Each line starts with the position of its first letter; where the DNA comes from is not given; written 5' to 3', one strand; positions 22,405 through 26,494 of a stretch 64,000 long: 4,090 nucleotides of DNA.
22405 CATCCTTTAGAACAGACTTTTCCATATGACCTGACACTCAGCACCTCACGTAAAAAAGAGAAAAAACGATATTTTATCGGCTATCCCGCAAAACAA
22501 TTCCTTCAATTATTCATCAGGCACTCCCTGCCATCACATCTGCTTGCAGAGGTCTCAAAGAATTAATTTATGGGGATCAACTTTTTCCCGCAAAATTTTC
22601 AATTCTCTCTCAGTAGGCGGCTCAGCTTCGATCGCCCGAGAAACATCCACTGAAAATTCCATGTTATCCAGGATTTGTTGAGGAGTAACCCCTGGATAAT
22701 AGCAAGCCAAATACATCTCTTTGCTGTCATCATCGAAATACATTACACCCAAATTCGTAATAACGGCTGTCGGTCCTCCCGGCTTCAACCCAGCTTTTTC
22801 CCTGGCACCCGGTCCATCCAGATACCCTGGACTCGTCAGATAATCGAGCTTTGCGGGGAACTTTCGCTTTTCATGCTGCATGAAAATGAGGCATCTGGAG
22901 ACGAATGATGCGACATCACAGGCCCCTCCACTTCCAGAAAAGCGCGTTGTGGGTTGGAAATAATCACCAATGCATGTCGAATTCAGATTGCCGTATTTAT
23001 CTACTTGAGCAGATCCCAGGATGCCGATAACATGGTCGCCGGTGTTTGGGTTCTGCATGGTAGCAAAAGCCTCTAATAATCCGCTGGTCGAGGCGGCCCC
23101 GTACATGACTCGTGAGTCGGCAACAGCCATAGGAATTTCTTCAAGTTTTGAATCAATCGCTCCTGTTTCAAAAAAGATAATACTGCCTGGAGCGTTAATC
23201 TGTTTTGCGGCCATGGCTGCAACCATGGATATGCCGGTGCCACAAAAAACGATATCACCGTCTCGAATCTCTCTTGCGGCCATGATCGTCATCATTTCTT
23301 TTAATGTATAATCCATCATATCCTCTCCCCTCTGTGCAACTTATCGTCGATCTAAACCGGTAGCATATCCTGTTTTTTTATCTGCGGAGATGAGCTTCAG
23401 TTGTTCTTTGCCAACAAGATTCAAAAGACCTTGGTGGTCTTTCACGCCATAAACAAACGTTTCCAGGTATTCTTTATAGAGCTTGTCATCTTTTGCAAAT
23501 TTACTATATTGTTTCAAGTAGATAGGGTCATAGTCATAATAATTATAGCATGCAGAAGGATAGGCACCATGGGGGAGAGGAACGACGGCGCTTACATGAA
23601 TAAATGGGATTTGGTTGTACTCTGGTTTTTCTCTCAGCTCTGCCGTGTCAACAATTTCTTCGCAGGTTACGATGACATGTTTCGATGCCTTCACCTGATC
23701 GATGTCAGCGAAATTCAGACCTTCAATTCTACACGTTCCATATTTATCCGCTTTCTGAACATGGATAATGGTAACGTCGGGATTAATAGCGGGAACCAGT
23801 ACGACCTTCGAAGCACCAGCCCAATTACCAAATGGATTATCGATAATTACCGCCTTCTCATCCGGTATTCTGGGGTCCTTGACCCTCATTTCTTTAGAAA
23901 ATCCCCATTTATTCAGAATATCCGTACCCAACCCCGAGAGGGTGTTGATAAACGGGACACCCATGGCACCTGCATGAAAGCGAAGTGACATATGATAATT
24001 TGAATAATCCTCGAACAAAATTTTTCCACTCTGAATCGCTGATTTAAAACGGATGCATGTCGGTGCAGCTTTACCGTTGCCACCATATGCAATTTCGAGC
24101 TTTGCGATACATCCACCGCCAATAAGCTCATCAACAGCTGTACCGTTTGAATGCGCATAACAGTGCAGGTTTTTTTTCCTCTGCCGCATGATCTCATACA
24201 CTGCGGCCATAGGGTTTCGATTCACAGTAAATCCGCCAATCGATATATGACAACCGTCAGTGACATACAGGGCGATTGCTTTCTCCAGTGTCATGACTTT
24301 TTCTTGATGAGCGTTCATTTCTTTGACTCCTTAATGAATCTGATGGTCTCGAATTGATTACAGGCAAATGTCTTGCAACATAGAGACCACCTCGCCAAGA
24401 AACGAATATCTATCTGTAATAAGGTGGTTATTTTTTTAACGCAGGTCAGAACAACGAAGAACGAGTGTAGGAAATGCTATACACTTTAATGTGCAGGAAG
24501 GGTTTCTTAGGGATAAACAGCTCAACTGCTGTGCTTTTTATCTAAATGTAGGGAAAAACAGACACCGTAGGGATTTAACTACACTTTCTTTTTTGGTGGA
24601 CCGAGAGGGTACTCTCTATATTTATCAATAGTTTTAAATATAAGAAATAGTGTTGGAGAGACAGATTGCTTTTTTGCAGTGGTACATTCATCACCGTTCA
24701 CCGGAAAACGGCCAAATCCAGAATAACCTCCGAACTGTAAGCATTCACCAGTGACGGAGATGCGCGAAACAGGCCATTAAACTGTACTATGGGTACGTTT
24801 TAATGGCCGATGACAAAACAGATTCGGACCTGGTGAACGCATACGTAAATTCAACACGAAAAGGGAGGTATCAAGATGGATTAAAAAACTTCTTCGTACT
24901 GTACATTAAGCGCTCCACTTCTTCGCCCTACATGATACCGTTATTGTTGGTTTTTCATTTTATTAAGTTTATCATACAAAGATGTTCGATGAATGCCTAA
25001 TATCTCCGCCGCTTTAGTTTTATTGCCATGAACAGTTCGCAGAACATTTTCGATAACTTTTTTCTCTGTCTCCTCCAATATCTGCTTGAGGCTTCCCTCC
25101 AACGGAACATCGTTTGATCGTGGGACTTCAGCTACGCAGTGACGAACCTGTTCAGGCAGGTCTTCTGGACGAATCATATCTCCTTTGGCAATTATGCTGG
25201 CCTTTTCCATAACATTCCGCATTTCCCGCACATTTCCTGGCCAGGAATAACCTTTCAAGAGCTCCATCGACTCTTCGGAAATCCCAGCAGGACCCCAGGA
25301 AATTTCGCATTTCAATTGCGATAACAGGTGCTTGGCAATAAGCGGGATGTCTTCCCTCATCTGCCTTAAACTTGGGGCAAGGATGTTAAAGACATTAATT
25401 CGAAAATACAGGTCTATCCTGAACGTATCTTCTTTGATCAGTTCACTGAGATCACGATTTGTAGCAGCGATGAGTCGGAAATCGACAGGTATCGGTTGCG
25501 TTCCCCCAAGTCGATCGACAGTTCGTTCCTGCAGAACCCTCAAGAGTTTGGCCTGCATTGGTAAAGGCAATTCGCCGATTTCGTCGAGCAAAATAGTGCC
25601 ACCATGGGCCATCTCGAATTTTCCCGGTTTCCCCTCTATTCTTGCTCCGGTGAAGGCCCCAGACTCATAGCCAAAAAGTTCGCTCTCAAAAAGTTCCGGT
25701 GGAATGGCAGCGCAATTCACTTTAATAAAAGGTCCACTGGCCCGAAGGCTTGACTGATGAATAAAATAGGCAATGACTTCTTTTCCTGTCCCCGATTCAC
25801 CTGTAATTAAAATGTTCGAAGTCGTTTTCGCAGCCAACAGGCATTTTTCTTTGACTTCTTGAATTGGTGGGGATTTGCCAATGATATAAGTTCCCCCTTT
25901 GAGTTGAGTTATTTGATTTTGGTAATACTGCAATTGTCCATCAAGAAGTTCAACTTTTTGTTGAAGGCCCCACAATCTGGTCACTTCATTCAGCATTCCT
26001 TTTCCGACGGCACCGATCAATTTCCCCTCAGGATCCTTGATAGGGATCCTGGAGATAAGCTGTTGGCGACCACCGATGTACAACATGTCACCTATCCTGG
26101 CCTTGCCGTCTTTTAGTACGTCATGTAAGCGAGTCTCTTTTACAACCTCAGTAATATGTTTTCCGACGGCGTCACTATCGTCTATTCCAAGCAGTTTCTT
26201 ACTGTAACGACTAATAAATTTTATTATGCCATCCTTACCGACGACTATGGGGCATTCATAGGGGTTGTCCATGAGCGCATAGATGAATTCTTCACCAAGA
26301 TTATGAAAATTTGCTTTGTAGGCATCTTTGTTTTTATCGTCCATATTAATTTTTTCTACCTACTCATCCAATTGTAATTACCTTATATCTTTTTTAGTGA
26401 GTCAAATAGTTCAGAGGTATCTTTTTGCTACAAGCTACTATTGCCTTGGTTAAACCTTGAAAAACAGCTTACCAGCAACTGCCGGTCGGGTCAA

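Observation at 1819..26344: Candidate complete anaerobic 5-aminovalerate -> glutarate -> acetyl-CoA pathway in one 24.5-kb supercluster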

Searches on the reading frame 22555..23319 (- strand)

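Call 4: search_protein_families(library=pfam, proteins=[window:22555-23319:-])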
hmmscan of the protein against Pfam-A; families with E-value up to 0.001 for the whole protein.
window:22555-23319:- (254 aa): 1 family
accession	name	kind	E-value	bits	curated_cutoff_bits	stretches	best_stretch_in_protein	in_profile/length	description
PF01144.29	CoA_trans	-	2e-28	99.7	23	1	8-218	2-216/217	Coenzyme A transferase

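Call 6: search_protein_families(library=ncbifam, proteins=[window:22555-23319:-], max_evalue=1e-8)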
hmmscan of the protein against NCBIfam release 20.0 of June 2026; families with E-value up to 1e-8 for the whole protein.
window:22555-23319:- (254 aa): 1 family
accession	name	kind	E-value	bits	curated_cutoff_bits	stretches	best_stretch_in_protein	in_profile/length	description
TIGR02428.1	pcaJ_scoB_fam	subfamily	6.6e-10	38.7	243.55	0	7-157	3-151/207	3-oxoacid CoA-transferase subunit B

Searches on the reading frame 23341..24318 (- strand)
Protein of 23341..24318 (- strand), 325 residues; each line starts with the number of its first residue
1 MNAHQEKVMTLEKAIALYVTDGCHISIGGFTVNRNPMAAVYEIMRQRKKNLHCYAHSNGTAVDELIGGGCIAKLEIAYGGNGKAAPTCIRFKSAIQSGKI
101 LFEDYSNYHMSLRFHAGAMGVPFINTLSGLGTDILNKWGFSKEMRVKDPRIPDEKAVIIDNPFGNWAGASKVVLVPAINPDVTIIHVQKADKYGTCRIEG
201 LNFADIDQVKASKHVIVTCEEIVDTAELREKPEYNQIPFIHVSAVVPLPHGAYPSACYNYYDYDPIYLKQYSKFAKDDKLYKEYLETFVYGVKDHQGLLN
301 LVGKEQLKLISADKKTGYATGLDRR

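Call 4: search_protein_families(library=pfam, proteins=[window:23341-24318:-])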
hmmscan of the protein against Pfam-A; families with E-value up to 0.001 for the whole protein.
window:23341-24318:- (325 aa): 1 family
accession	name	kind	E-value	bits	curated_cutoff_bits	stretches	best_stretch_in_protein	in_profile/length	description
PF01144.29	CoA_trans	-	9.4e-27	94.2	23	1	8-246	1-215/217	Coenzyme A transferase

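Call 6: search_protein_families(library=ncbifam, proteins=[window:23341-24318:-], max_evalue=1e-8)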
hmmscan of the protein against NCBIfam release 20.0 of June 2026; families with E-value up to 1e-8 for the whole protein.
window:23341-24318:- (325 aa): 1 family
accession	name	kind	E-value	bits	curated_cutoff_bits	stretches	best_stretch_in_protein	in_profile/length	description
TIGR02429.1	pcaI_scoA_fam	subfamily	4.1e-11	42.6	128.5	0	11-135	9-131/222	3-oxoacid CoA-transferase subunit A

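Call 8: search_solved_structures(query=window:23341-24318:-, max_evalue=0.001)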
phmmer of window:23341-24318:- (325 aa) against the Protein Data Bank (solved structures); distinct sequences matched with E-value up to 0.001: 16.
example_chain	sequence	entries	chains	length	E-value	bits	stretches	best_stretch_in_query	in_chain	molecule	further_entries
1poi_A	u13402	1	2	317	8e-70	239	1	7-312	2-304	GLUTACONATE COENZYME A-TRANSFERASE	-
5mzw_A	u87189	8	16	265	1.8e-27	99.8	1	10-288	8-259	Glutaconate CoA-transferase family, subunit A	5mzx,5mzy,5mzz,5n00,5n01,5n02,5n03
6co6_A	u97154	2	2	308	3.2e-19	72.7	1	6-304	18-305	Probable CoA-transferase alpha subunit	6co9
6coj_A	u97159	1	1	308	5.9e-19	71.8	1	6-304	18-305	Probable CoA-transferase alpha subunit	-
6con_A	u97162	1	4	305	7.7e-11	45.2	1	7-300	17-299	CoA-transferase subunit alpha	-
3cdk_A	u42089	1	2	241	8.6e-07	31.9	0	6-135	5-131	Succinyl-CoA:3-ketoacid-coenzyme A transferase subunit A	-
9xmy_A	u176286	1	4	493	3.9e-06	29.7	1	6-246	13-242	Succinyl-CoA:3-ketoacid-coenzyme A transferase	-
6lp1_A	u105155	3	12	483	9.3e-06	28.5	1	6-246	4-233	Succinyl-CoA:3-ketoacid-coenzyme A transferase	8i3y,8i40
3dlx_A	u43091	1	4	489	5.6e-05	25.9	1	19-245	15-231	Succinyl-CoA:3-ketoacid-coenzyme A transferase 1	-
2nrb_A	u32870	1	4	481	6.6e-05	25.7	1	19-246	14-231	Succinyl-CoA:3-ketoacid-coenzyme A transferase 1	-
2nrc_A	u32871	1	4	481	0.00017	24.4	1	19-246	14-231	Succinyl-CoA:3-ketoacid-coenzyme A transferase 1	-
1ooz_A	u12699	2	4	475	0.00022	24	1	19-246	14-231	Succinyl-CoA:3-ketoacid-coenzyme A transferase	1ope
1m3e_A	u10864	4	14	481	0.00022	23.9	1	19-246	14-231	SUCCINYL-COA:3-KETOACID-COENZYME A TRANSFERASE | Succinyl-CoA:3-ketoacid-coenzyme A transferase, mitochondrial precursor | Succinyl-CoA:3-ketoacid-coenzyme A tr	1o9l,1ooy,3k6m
3oxo_A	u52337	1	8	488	0.00023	23.9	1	19-246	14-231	Succinyl-CoA:3-ketoacid-coenzyme A transferase 1, mitochondrial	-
3rrl_A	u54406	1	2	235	0.00035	23.3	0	2-135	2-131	Succinyl-CoA:3-ketoacid-coenzyme A transferase subunit A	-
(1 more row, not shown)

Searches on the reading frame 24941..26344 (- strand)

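Call 4: search_protein_families(library=pfam, proteins=[window:24941-26344:-])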
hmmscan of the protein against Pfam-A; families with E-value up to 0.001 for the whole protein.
window:24941-26344:- (467 aa): 7 families
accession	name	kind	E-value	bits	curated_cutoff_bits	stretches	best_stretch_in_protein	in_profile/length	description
PF00158.32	Sigma54_activat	-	1.2e-68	230.5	20.2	1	154-321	1-167/168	Sigma-54 interaction domain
PF25601.1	AAA_lid_14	-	3.4e-22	78.5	27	1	327-402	1-76/87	AAA+ ATPase lid domain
PF14532.12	Sigma54_activ_2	-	5.8e-18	65.9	25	1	155-326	1-138/138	Sigma-54 interaction domain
PF02954.25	HTH_8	-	1.5e-14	53.9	22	1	423-462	2-41/42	Bacterial regulatory protein, Fis family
PF01078.27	Mg_chelatase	-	9e-07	28.9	20.3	0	230-297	89-158/207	Magnesium chelatase, subunit ChlI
PF07728.20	AAA_5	-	2.8e-05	24.6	22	1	177-297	1-123/139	AAA domain (dynein-related subfamily)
PF13426.13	PAS_9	-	5.3e-05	23.9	27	1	33-113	4-95/103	PAS domain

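Call 6: search_protein_families(library=ncbifam, proteins=[window:24941-26344:-], max_evalue=1e-8)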
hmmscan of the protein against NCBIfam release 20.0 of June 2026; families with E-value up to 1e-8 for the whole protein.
window:24941-26344:- (467 aa): 25 families
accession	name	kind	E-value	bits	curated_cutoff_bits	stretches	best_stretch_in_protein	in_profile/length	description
NF041552.1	TF_PrdR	equivalog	3.9e-130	434.9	795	1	20-462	135-575/577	sigma-54 dependent transcriptional regulator PrdR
NF008469.0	PRK11361.1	equivalog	1.4e-104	350.4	714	1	152-462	143-453/461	acetoacetate metabolism transcriptional regulator AtoC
TIGR02915.1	PEP_resp_reg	equivalog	3e-97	326.3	502.6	1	146-464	136-443/445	PEP-CTERM-box response regulator transcription factor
TIGR01817.1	nifA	equivalog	7e-95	318.8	528.85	1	151-415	195-454/534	nif-specific transcriptional activator NifA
NF003451.0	PRK05022.1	equivalog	1.2e-92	311.3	476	1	109-459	150-504/512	nitric oxide reductase transcriptional regulator NorR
TIGR01818.1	ntrC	equivalog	6.4e-89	298.9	558.6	1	147-461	129-461/463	nitrogen regulation protein NR(I)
NF050807.1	TransRegFlbDCaul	equivalog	1.1e-88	298.1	750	1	162-465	128-440/454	sigma-54-dependent transcriptional regulator FlbD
TIGR02329.1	propionate_PrpR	equivalog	1.3e-88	297.9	499.2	1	145-462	205-526/526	propionate catabolism operon regulatory protein PrpR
NF011953.0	PRK15424.1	equivalog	3.3e-86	290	703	1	151-465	218-536/538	propionate catabolism operon regulatory protein PrpR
NF038308.1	RNA_repair_RtcR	equivalog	1.4e-83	281.5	650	1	143-464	173-517/530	RNA repair transcriptional activator RtcR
NF049963.1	RespRegFlgRCampy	domain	7.9e-81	272.1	750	1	153-463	135-427/429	fla regulon two-component system response regulator FlgR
NF007689.0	PRK10365.1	equivalog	4.6e-80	269.5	760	1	154-461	141-440/441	sigma-54-dependent response regulator transcription factor ZraR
NF051870.1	NAssimRespRegNtrX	equivalog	2.3e-77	260.8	600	1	152-462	139-449/452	nitrogen assimilation response regulator NtrX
NF041906.1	V4R_TF_MobR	exception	8.6e-76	255.5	999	1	155-463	235-544/544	phenol degradation transcriptional regulator MobR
NF011958.0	PRK15429.1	equivalog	3.2e-75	254.1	830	1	152-463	379-684/692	formate hydrogenlyase transcriptional activator FlhA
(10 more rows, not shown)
